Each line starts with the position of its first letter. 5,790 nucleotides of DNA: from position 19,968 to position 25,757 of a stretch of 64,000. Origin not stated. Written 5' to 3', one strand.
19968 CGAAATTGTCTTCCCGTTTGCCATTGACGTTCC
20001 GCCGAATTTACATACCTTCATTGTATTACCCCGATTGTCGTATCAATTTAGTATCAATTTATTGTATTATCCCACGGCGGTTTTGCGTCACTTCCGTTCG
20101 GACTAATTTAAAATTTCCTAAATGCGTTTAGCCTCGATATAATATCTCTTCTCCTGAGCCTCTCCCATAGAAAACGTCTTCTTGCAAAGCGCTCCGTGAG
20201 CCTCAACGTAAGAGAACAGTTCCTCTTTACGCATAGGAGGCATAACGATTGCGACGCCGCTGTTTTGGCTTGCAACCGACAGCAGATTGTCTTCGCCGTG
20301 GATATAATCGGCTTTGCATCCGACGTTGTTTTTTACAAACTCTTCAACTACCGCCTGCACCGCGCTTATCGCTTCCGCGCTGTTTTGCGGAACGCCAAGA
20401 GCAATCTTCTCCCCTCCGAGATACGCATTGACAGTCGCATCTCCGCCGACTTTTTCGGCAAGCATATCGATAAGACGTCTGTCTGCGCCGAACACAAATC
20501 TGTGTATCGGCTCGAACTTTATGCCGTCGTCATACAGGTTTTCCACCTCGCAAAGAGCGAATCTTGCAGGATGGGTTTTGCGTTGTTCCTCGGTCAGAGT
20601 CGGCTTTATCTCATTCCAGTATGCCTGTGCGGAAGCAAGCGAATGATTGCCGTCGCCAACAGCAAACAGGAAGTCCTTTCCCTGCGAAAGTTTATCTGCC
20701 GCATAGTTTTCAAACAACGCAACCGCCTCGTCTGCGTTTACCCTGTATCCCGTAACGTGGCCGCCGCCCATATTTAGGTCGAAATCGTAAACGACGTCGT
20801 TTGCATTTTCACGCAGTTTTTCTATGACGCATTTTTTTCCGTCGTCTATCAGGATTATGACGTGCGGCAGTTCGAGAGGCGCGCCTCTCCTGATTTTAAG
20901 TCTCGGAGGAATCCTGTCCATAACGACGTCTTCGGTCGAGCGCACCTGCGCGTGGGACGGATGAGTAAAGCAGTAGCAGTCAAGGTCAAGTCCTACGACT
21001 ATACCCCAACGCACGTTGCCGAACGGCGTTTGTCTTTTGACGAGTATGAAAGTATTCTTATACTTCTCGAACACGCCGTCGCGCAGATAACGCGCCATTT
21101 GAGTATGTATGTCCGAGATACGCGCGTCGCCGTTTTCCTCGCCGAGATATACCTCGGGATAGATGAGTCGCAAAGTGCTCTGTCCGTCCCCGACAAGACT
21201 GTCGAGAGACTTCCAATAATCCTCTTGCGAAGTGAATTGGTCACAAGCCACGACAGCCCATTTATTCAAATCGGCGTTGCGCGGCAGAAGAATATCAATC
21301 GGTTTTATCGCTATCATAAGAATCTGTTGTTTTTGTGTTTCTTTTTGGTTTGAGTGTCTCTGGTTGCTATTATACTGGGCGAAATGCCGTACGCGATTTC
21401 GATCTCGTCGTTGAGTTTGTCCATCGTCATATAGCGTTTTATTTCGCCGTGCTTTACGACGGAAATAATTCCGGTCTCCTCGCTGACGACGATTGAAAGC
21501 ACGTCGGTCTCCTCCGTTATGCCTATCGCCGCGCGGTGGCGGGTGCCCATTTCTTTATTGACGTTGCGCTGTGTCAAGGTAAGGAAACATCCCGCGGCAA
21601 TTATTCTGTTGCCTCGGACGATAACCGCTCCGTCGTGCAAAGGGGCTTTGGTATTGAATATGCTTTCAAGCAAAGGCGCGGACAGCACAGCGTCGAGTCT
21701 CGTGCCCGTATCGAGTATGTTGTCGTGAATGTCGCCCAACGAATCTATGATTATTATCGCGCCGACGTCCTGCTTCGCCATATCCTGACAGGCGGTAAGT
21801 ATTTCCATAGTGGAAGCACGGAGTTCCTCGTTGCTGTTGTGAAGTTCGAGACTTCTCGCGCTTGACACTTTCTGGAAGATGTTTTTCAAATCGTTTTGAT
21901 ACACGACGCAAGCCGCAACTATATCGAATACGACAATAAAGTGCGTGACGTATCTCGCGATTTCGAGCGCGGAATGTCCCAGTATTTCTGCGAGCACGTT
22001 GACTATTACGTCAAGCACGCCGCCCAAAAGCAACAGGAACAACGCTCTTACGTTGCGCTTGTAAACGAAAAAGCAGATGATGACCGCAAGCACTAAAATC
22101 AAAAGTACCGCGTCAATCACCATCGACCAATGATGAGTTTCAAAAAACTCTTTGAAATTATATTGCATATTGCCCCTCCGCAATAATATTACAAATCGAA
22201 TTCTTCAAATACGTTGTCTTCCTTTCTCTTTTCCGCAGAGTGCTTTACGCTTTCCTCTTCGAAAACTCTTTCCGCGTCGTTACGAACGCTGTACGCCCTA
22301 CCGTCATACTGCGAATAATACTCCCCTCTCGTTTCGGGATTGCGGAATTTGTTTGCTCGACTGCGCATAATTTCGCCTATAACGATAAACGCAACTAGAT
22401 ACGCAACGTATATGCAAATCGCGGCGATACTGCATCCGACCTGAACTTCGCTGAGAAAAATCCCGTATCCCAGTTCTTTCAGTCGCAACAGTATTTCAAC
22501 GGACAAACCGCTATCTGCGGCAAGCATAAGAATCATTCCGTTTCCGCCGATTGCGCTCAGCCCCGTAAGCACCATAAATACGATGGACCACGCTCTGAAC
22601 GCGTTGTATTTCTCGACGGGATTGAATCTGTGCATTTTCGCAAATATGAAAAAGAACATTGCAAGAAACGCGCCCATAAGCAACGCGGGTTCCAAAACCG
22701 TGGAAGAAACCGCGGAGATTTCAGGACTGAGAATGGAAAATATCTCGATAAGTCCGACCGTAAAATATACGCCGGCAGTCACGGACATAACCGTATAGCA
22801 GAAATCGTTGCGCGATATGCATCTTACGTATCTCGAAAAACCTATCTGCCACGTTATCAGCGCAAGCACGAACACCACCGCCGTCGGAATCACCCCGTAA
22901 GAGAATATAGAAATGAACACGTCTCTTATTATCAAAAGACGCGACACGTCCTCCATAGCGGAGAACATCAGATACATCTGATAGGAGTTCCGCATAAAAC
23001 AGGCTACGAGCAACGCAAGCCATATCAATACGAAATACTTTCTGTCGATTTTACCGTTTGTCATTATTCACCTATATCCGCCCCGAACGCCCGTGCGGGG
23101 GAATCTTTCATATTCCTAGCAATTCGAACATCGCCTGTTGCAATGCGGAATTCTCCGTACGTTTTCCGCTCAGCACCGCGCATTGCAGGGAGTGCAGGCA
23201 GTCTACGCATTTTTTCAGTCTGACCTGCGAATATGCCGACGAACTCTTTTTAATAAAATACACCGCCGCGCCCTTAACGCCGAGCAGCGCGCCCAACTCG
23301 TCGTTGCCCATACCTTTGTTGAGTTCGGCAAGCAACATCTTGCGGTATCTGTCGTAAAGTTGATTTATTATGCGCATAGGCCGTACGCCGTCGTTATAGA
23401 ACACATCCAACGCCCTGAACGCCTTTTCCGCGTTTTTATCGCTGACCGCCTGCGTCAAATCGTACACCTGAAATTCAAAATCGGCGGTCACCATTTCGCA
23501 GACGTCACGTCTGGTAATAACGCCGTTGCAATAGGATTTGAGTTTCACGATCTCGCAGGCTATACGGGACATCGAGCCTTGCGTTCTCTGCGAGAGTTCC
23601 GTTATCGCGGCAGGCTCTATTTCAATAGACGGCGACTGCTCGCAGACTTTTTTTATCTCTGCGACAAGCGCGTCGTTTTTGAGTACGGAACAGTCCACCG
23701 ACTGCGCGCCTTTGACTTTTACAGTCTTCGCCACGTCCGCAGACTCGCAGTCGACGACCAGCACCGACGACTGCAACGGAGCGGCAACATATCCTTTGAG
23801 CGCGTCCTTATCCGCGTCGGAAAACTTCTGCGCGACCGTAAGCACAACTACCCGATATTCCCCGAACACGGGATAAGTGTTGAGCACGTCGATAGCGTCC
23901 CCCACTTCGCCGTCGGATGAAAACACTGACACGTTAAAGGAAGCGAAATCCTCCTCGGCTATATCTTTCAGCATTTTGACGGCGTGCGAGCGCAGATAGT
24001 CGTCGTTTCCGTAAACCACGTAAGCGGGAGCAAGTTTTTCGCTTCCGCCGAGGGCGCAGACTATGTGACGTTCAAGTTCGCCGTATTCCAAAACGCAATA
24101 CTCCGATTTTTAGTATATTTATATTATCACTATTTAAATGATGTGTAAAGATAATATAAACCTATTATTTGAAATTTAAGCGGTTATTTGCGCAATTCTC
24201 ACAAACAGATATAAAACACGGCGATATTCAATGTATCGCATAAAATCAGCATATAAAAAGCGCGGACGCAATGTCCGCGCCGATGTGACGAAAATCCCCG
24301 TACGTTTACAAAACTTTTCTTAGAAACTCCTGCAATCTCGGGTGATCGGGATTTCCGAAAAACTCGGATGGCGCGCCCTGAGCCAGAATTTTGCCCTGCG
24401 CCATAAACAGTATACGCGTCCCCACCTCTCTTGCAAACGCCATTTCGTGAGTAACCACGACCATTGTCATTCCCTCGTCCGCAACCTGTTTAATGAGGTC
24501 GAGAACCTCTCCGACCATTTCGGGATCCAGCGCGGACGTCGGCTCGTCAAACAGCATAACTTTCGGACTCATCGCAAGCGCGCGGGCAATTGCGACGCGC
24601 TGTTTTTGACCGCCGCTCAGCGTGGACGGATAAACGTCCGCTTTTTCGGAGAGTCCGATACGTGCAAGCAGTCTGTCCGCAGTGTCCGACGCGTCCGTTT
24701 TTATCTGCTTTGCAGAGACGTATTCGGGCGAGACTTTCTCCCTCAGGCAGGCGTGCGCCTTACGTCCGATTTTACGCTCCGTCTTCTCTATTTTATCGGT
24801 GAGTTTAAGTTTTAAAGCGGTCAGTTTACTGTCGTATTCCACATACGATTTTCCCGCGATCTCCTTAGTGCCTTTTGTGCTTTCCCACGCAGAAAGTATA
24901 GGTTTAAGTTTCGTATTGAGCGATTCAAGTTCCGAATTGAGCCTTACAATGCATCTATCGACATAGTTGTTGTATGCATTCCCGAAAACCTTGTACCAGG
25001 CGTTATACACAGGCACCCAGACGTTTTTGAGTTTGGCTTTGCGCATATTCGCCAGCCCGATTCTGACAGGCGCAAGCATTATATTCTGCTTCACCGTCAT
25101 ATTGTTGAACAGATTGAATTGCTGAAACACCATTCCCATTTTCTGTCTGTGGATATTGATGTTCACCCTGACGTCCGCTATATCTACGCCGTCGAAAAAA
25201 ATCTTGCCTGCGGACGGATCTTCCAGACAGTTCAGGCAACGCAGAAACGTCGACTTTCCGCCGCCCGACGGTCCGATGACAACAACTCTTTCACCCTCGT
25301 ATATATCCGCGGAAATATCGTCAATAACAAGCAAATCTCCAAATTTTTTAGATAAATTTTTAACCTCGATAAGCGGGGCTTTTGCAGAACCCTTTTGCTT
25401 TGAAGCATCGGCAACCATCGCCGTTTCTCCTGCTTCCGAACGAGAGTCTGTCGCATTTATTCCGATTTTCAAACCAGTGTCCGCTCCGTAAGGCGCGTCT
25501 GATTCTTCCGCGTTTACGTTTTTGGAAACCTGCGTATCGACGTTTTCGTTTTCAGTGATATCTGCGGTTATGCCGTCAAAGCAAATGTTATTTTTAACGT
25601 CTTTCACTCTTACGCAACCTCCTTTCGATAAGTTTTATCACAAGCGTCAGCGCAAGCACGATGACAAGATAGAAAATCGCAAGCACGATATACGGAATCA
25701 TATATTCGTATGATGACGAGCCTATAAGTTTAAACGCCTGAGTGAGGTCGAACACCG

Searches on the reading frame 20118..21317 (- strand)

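Call 19: search_protein_families(library=ncbifam, proteins=[window:20118-21317:-], max_evalue=0.00001)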
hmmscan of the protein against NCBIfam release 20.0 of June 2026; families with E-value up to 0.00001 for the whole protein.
window:20118-21317:- (399 aa): 0 families

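Call 41: search_protein_families(library=pfam, proteins=[window:20118-21317:-], max_evalue=0.01)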
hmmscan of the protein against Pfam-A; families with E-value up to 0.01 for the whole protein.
window:20118-21317:- (399 aa): 1 family
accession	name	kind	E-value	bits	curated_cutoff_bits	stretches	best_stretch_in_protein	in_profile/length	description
PF06245.16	DUF1015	-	2.9e-52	178.1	25.8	1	15-308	12-306/325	Protein of unknown function (DUF1015)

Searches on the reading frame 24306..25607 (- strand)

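Call 41: search_protein_families(library=pfam, proteins=[window:24306-25607:-], max_evalue=0.01)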
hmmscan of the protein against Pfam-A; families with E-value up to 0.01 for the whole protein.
window:24306-25607:- (433 aa): 4 families
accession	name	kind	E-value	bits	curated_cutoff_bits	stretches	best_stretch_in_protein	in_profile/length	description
PF00005.33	ABC_tran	-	3.6e-35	122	25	1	96-358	2-137/137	ABC transporter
PF13304.12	AAA_21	-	1.2e-10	42.4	27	1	322-389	230-300/304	AAA domain, putative AbiEii toxin, Type IV TA system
PF02463.25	SMC_N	-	1.4e-07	31.6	40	1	320-395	127-205/220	RecF/RecN/SMC N terminal domain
PF13166.12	AAA_13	-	0.00095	18.4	36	0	347-398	526-580/713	AAA domain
